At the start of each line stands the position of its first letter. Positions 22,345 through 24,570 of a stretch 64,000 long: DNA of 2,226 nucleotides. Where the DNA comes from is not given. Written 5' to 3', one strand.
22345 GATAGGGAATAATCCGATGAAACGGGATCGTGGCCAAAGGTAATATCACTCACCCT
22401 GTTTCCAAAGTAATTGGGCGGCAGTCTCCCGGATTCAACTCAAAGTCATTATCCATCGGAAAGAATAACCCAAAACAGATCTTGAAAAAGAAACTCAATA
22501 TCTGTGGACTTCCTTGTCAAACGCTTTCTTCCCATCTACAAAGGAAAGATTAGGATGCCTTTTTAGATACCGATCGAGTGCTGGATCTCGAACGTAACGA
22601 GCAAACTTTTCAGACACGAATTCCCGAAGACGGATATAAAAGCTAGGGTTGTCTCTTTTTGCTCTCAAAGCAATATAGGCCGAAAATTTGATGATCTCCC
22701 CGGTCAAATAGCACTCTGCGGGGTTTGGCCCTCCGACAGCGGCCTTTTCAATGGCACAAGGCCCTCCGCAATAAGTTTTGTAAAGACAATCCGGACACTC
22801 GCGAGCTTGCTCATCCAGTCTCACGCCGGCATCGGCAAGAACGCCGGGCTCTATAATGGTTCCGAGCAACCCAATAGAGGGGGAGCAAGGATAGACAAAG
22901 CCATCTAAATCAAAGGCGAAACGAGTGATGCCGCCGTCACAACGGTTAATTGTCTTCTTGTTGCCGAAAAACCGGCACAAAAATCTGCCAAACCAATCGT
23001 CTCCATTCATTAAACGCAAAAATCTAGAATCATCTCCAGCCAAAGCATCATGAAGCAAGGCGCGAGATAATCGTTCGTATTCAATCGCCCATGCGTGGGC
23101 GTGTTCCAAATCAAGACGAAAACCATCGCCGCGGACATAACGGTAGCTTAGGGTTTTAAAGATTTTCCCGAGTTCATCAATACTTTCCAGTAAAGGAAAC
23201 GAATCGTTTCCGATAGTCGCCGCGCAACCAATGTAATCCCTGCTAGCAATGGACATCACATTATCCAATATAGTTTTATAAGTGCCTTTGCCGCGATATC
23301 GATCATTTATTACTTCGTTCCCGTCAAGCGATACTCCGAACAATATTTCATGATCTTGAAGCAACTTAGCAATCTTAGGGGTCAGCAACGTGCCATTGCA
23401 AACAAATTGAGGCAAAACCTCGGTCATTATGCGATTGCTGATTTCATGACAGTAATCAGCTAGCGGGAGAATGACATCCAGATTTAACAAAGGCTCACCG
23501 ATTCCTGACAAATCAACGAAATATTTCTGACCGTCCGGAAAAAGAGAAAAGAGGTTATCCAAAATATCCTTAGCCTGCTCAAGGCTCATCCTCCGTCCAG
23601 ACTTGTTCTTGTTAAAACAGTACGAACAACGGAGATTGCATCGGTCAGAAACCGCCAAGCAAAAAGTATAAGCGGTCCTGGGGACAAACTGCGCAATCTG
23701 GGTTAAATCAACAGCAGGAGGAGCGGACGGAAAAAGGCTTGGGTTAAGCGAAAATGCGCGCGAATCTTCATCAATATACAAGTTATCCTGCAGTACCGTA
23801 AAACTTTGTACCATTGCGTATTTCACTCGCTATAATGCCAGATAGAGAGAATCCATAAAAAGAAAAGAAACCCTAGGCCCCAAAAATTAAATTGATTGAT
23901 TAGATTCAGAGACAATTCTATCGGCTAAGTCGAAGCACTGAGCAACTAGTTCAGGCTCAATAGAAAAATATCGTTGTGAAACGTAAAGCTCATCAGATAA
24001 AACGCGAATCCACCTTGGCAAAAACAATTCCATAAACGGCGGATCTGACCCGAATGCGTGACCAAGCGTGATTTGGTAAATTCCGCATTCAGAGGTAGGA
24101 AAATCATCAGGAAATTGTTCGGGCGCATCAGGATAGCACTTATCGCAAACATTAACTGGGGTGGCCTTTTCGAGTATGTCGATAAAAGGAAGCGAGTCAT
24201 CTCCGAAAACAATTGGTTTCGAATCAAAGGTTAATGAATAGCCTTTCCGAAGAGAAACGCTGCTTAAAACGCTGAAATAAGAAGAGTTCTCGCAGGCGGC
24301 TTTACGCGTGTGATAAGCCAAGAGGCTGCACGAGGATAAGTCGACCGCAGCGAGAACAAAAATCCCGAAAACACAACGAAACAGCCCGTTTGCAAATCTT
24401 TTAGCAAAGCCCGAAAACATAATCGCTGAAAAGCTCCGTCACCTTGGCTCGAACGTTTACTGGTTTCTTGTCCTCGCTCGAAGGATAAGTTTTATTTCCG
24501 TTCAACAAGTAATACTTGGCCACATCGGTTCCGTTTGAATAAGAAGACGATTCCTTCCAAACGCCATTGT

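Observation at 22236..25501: Radical-SAM/SPASM maturase operon flanked on both sides by copies of a Cys-bearing lipoprotein gene family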

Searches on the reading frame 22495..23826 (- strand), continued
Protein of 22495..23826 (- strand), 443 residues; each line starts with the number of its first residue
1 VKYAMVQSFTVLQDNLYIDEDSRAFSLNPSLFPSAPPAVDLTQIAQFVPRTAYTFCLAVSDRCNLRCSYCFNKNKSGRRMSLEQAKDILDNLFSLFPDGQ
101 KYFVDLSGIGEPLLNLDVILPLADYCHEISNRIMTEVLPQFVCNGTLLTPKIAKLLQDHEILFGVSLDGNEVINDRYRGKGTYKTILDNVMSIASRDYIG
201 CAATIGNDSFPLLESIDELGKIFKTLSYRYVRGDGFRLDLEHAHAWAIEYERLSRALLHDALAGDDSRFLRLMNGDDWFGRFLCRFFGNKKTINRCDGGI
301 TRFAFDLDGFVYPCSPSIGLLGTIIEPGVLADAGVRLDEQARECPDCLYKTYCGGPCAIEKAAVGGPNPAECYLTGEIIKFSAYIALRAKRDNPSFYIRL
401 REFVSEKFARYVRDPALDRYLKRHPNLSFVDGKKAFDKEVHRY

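Call 41: list_cluster_members(proteins=[P0124, window:22495-23826:-, window:25592-29161:-])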
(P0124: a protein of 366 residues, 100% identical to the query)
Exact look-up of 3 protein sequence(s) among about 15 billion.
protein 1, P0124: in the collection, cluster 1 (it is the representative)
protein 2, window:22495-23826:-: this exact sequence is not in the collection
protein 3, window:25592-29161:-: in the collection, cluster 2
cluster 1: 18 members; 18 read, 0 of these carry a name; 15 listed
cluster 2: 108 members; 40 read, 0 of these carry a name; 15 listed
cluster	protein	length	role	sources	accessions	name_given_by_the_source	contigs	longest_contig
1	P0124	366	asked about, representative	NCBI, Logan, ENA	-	-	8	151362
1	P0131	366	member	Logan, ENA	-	-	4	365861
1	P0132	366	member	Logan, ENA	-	-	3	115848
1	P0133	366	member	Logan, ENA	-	-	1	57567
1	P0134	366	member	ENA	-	-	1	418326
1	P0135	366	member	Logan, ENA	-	-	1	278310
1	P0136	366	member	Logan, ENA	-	-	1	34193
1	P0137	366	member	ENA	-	-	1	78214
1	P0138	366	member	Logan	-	-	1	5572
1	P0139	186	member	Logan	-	-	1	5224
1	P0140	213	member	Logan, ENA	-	-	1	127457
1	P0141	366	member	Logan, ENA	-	-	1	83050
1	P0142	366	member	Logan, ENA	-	-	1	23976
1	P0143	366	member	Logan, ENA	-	-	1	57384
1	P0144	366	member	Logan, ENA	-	-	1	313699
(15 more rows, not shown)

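Call 46: search_solved_structures(query=A1, max_evalue=0.001)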
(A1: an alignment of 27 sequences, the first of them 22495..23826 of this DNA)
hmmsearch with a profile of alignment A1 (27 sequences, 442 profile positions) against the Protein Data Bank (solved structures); distinct sequences matched with E-value up to 0.001: 19.
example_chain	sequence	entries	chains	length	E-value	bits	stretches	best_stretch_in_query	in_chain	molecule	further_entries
5wgg_A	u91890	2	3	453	9.9e-44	152.7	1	33-386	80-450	Radical SAM domain protein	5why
9gm3_A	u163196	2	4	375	2.7e-18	68.8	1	43-195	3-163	ChlB radical SAM domain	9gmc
4k36_A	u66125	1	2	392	5.3e-18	67.9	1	55-364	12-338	Anaerobic sulfatase-maturating enzyme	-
4k37_A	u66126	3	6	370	5.7e-18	67.7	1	55-363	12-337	Anaerobic sulfatase-maturating enzyme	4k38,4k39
8vpo_A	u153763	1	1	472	4e-15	58.4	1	26-212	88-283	Radical SAM core domain-containing protein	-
5v1q_A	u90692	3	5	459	2e-06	29.7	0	293-367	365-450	Radical SAM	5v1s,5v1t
6efn_A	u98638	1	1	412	1.1e-05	27.3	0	48-70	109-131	Sporulation killing factor maturation protein SkfB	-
7n7h_A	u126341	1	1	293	4.7e-05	25.2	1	53-146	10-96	VIPERIN-LIKE ENZYME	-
9dfu_A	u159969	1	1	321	7.5e-05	24.5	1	49-152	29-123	Radical SAM core domain-containing protein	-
9dfn_A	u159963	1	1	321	0.00016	23.4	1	55-152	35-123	Radical SAM core domain-containing protein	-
6y1x_A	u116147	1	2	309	0.0002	23.1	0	49-117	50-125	Radical SAM domain protein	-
5vsl_A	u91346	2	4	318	0.00025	22.8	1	35-146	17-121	Radical S-adenosyl methionine domain-containing protein 2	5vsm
7n7i_A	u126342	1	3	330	0.00025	22.8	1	49-155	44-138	Viperin-like enzyme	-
6q2p_A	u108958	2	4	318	0.00028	22.6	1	35-146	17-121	Radical S-adenosyl methionine domain-containing protein 2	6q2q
9dgw_A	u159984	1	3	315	0.00029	22.6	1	48-155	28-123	Radical SAM core domain-containing protein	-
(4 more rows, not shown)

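Call 56: predict_structure(alignment_id=A1)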
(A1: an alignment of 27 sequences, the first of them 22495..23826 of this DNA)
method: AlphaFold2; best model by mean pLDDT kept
length: 443 residues; sequences in the alignment: 27
mean_pLDDT: 92.2   pTM: 0.91
mean pLDDT of the five models: 92.2, 91.4, 91.1, 90.6, 90.0
residues with pLDDT >= 90: 336; 70-90: 97; 50-70: 8; < 50: 2
segments of 3 or more residues with pLDDT < 50: none
pLDDT, mean of each block of 10 residues (from residue 1): 77 95 92 76 87 95 90 88 96 93 95 97 98 97 96 96 93 94 97 91 90 96 93 82 97 98 98 91 96 90 92 90 79 84 91 90 89 96 98 98 95 94 97 94 74
secondary structure, 60 per line:
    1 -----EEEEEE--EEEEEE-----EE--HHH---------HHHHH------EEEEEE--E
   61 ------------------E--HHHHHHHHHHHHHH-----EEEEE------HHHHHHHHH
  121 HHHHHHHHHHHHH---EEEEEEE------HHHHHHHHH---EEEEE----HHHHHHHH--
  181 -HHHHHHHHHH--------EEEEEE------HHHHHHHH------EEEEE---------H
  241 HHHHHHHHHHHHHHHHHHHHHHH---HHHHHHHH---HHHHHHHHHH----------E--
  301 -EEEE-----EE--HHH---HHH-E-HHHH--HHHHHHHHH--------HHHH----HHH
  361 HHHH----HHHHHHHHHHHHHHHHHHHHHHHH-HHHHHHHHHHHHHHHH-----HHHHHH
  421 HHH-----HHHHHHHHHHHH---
elements in order: E6-11 E14-19 H41-45 E52-57 H82-95 E101-105 H112-133 E137-143 H150-158 E162-166 H171-178 H182-191 E200-205 H212-219 E226-230 H240-263 H267-274 H278-287 E302-305 H327-330 H333-341 H350-353 H358-364 H369-392 H394-409 H415-423 H429-440

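Call 61: fold_search(model_id=the predicted structure, library=pdb)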
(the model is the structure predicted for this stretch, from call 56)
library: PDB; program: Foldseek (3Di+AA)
matches with E <= 10: 1262; with E <= 0.001: 76
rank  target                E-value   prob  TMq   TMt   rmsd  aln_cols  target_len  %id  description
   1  5why_B                5.0e-18  1.00  0.66  0.69   7.7       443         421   21  Structural Insights into Thioether Bond Formation in the Biosynthesis of Sactipeptides (released 2017-07-26)
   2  5wgg_A                2.1e-17  1.00  0.65  0.65   7.3       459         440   20  Structural Insights into Thioether Bond Formation in the Biosynthesis of Sactipeptides (released 2017-07-26)
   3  5why_A                2.4e-17  1.00  0.65  0.69   7.7       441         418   21  Structural Insights into Thioether Bond Formation in the Biosynthesis of Sactipeptides (released 2017-07-26)
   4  4k37_A                3.5e-13  1.00  0.58  0.69   4.9       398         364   17  Native anSMEcpe with bound AdoMet (released 2013-05-08)
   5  4k38_A                1.6e-12  1.00  0.56  0.66   5.2       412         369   16  Native anSMEcpe with bound AdoMet and Kp18Cys peptide (released 2013-05-08)
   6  4k37_B                2.3e-12  1.00  0.58  0.68   5.0       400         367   17  Native anSMEcpe with bound AdoMet (released 2013-05-08)
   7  4k39_A                2.8e-12  1.00  0.58  0.69   5.0       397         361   17  Native anSMEcpe with bound AdoMet and Cp18Cys peptide (released 2013-05-08)
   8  4k36_A                4.9e-12  1.00  0.61  0.69   4.9       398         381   17  His6 tagged anSMEcpe with bound AdoMet (released 2013-05-08)
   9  4k36_B                1.7e-11  1.00  0.58  0.69   4.8       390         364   17  His6 tagged anSMEcpe with bound AdoMet (released 2013-05-08)
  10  4k38_B                1.8e-11  1.00  0.58  0.69   5.0       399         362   17  Native anSMEcpe with bound AdoMet and Kp18Cys peptide (released 2013-05-08)
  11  9gmc_C                3.2e-11  1.00  0.56  0.65   5.6       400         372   20  Crystal structure of the complex formed between the radical SAM protein ChlB and the R3A mutant of ChlA (released 2025-06-25)
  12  9gmc_A                3.8e-11  1.00  0.57  0.67   5.4       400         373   20  Crystal structure of the complex formed between the radical SAM protein ChlB and the R3A mutant of ChlA (released 2025-06-25)
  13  9gm3_C                5.1e-11  1.00  0.56  0.65   5.5       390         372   20  Crystal structure of the complex formed between the radical SAM protein ChlB and the leader region of its precursor su (released 2025-06-25)
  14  9gm3_A                6.7e-11  1.00  0.57  0.67   5.6       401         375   20  Crystal structure of the complex formed between the radical SAM protein ChlB and the leader region of its precursor su (released 2025-06-25)
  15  4k39_B                6.7e-11  1.00  0.58  0.70   5.0       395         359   17  Native anSMEcpe with bound AdoMet and Cp18Cys peptide (released 2013-05-08)
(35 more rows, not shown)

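Call 73: search_protein_families(library=pfam, proteins=[L025:7384-7983:+, L033:7459-8010:+, L022:10708-11271:+, L015:6334-6846:+, L061:9356-10048:+, L066:5186-5923:+, L076:11368-11943:+, L055:7351-7863:+, L029:7174-7851:+], max_evalue=0.1)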
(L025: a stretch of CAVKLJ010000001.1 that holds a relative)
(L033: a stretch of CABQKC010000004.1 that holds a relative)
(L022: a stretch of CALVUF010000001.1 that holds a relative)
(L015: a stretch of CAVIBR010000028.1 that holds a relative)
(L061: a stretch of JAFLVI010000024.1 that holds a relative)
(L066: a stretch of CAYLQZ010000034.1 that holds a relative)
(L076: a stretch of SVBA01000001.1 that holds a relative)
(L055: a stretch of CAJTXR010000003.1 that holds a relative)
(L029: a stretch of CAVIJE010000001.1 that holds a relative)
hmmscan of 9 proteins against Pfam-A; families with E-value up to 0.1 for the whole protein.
L025:7384-7983:+ (199 aa): 0 families

L033:7459-8010:+ (183 aa): 0 families

L022:10708-11271:+ (187 aa): 0 families

L015:6334-6846:+ (170 aa): 1 family
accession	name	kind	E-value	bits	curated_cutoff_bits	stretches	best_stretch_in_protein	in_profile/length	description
PF09610.15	Myco_arth_vir_N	-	0.093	13.5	22.4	0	9-26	4-21/32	Mycoplasma virulence signal region (Myco_arth_vir_N)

L061:9356-10048:+ (230 aa): 0 families

L066:5186-5923:+ (245 aa): 1 family
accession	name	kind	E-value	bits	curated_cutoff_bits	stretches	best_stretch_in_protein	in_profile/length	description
PF06477.18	DUF1091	-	0.095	13.6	25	0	10-47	16-55/83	Protein of unknown function (DUF1091)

L076:11368-11943:+ (191 aa): 1 family
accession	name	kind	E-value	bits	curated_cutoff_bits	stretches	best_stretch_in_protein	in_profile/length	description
PF21827.1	New_glue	-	0.091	13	31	0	4-44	1-39/94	New glue protein family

L055:7351-7863:+ (170 aa): 0 families

L029:7174-7851:+ (225 aa): 0 families

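Call 75: search_protein_families(library=ncbifam, alignment_id=A1, max_evalue=1e-10)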
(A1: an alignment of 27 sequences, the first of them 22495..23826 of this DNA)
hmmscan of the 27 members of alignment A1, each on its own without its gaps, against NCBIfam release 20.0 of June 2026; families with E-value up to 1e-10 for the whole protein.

A. member 1, window:22495-23826:- (443 aa): 23 families
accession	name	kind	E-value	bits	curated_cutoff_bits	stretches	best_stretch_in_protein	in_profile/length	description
NF047865.1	rSAM_PapB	equivalog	1.4e-36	126.4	340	1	55-364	5-323/330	PapB family radical SAM/SPASM ranthipeptide maturase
TIGR04064.1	rSAM_nif11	equivalog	2.1e-25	89.4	518.7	1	52-397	77-444/459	nif11-like peptide radical SAM maturase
TIGR03974.1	rSAM_six_Cys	equivalog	6.2e-22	78.1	425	1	52-361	96-420/451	thioether cross-link-forming SCIFF peptide maturase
NF040492.1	not_ScfB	exception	2.4e-21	76.1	855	1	54-360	96-418/450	ScfB-related radical SAM/SPASM orphan maturase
TIGR03906.1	quino_hemo_SAM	equivalog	4e-21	75.2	453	1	50-196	90-244/467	quinohemoprotein amine dehydrogenase maturation protein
TIGR04068.1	rSAM_ocin_clost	equivalog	5.5e-21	75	500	1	50-195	81-234/462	Cys-rich peptide radical SAM maturase CcpM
TIGR03978.1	rSAM_paired_1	equivalog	3.9e-18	65.5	370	1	42-201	72-238/466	His-Xaa-Ser system radical SAM maturase HxsB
TIGR04163.1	rSAM_cobopep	equivalog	3.2e-17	62.4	375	1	57-214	68-229/428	peptide-modifying radical SAM enzyme CbpB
TIGR03942.1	sulfatase_rSAM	equivalog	4.6e-16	58.8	349.45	1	58-192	6-147/363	anaerobic sulfatase maturase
TIGR04115.1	rSAM_Cxxx_rpt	equivalog_domain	8.7e-16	58.3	350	1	55-315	4-270/359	radical SAM peptide maturase, CXXX-repeat target family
NF050038.1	rSAM_RiPP_GggB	equivalog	9.8e-16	57.7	650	1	54-198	43-185/398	streptosactin maturase GggB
TIGR04280.1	geopep_mat_rSAM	hypoth_equivalog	2e-15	56.7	400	1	56-194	87-231/428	geopeptide radical SAM maturase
TIGR04083.1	rSAM_pep_methan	hypoth_equivalog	6e-15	55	300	1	63-359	10-312/376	TIGR04083 family peptide-modifying radical SAM enzyme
TIGR04546.1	rSAM_ahbC_deAc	equivalog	2.1e-14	53.1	650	1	57-193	43-172/390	12,18-didecarboxysiroheme deacetylase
NF041707.1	rSAM_YhhB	equivalog_domain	3.9e-14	52.3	445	1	54-191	3-146/369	cyclophane-forming radical SAM/SPASM peptide maturase YhhB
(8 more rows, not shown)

B. families by the number of members that match (of 27 scanned): 51 families (the first 25 are shown)
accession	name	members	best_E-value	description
NF047865.1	rSAM_PapB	27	9.6e-55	PapB family radical SAM/SPASM ranthipeptide maturase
TIGR04064.1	rSAM_nif11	27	8.2e-43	nif11-like peptide radical SAM maturase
TIGR03974.1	rSAM_six_Cys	27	1.4e-41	thioether cross-link-forming SCIFF peptide maturase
NF040492.1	not_ScfB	27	4.1e-38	ScfB-related radical SAM/SPASM orphan maturase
TIGR04068.1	rSAM_ocin_clost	27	5.7e-38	Cys-rich peptide radical SAM maturase CcpM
TIGR03906.1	quino_hemo_SAM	27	1.4e-37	quinohemoprotein amine dehydrogenase maturation protein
TIGR04280.1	geopep_mat_rSAM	27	2.1e-30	geopeptide radical SAM maturase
TIGR03942.1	sulfatase_rSAM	27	1.8e-29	anaerobic sulfatase maturase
TIGR04163.1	rSAM_cobopep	27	9.7e-26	peptide-modifying radical SAM enzyme CbpB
TIGR03978.1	rSAM_paired_1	27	1.6e-25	His-Xaa-Ser system radical SAM maturase HxsB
NF041298.1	rSAM_mat_DynA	27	7.1e-25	dynobactin maturation radical SAM/SPASM protein DynA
NF041707.1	rSAM_YhhB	27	3.6e-22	cyclophane-forming radical SAM/SPASM peptide maturase YhhB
NF038107.1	rSAM_NF038107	26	1.9e-23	Cys-every-fifth radical SAM/SPASM peptide maturase CefB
TIGR04115.1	rSAM_Cxxx_rpt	25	1.7e-26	radical SAM peptide maturase, CXXX-repeat target family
TIGR04261.1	rSAM_GlyRichRpt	23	2.7e-23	cyclophane-forming radical SAM/SPASM peptide maturase GrrM/OscB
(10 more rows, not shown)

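Call 78: search_solved_structures(query=window:22495-23826:-, max_evalue=1e-8, show_alignments=3)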
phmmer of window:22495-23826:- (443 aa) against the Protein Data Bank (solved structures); distinct sequences matched with E-value up to 1e-8: 1.
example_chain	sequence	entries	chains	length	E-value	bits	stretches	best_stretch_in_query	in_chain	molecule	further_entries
5wgg_A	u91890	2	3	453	8.1e-18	67.4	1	53-359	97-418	Radical SAM domain protein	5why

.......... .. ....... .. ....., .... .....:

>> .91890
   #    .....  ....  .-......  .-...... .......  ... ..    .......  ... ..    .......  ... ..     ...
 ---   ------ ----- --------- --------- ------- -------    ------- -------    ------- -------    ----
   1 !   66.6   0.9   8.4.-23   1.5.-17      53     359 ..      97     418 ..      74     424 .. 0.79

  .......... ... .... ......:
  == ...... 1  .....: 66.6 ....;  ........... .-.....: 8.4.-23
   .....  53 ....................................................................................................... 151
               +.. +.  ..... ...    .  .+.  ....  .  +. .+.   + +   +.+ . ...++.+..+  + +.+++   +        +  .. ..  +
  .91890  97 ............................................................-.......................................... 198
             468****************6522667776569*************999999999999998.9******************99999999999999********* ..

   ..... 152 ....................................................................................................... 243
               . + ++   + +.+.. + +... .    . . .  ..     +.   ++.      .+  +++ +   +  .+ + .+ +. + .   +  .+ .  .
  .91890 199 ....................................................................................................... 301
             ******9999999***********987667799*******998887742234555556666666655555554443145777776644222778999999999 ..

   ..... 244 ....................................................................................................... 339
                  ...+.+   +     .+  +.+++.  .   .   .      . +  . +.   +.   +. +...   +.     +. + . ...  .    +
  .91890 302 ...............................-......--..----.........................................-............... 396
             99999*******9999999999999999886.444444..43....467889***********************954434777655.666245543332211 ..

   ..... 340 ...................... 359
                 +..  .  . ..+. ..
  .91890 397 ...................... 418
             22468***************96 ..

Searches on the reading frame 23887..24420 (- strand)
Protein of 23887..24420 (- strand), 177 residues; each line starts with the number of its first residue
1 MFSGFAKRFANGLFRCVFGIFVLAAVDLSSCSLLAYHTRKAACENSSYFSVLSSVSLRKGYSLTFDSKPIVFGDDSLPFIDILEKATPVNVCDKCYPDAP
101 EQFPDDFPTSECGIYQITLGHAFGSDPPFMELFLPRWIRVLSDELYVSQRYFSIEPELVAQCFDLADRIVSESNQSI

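Call 4: search_protein_families(library=pfam, proteins=[window:23887-24420:-], max_evalue=0.1)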
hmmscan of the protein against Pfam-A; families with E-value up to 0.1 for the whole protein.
window:23887-24420:- (177 aa): 0 families

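Call 5: search_protein_families(library=ncbifam, proteins=[window:23887-24420:-], max_evalue=0.1)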
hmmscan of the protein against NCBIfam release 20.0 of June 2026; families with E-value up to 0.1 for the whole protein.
window:23887-24420:- (177 aa): 0 families

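Call 9: find_homologous_proteins(query=window:23887-24420:-, max_evalue=0.01)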
Query window:23887-24420:- (177 aa): 3 proteins with E <= 0.01 among 73 candidates.
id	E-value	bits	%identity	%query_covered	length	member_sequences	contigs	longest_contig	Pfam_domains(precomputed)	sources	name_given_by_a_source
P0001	5.1e-114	396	99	100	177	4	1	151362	-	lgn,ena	-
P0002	6.0e-105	366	90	100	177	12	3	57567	-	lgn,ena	-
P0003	3.5e-80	286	76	100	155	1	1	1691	-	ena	-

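Call 72: search_solved_structures(query=A4, max_evalue=10)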
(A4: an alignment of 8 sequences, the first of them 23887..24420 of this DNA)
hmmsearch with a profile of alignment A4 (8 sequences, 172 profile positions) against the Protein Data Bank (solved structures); distinct sequences matched with E-value up to 10: 1.
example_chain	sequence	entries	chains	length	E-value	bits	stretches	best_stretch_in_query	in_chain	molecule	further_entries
5ihf_A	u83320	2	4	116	0.89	12.4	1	95-149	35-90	VirG-like protein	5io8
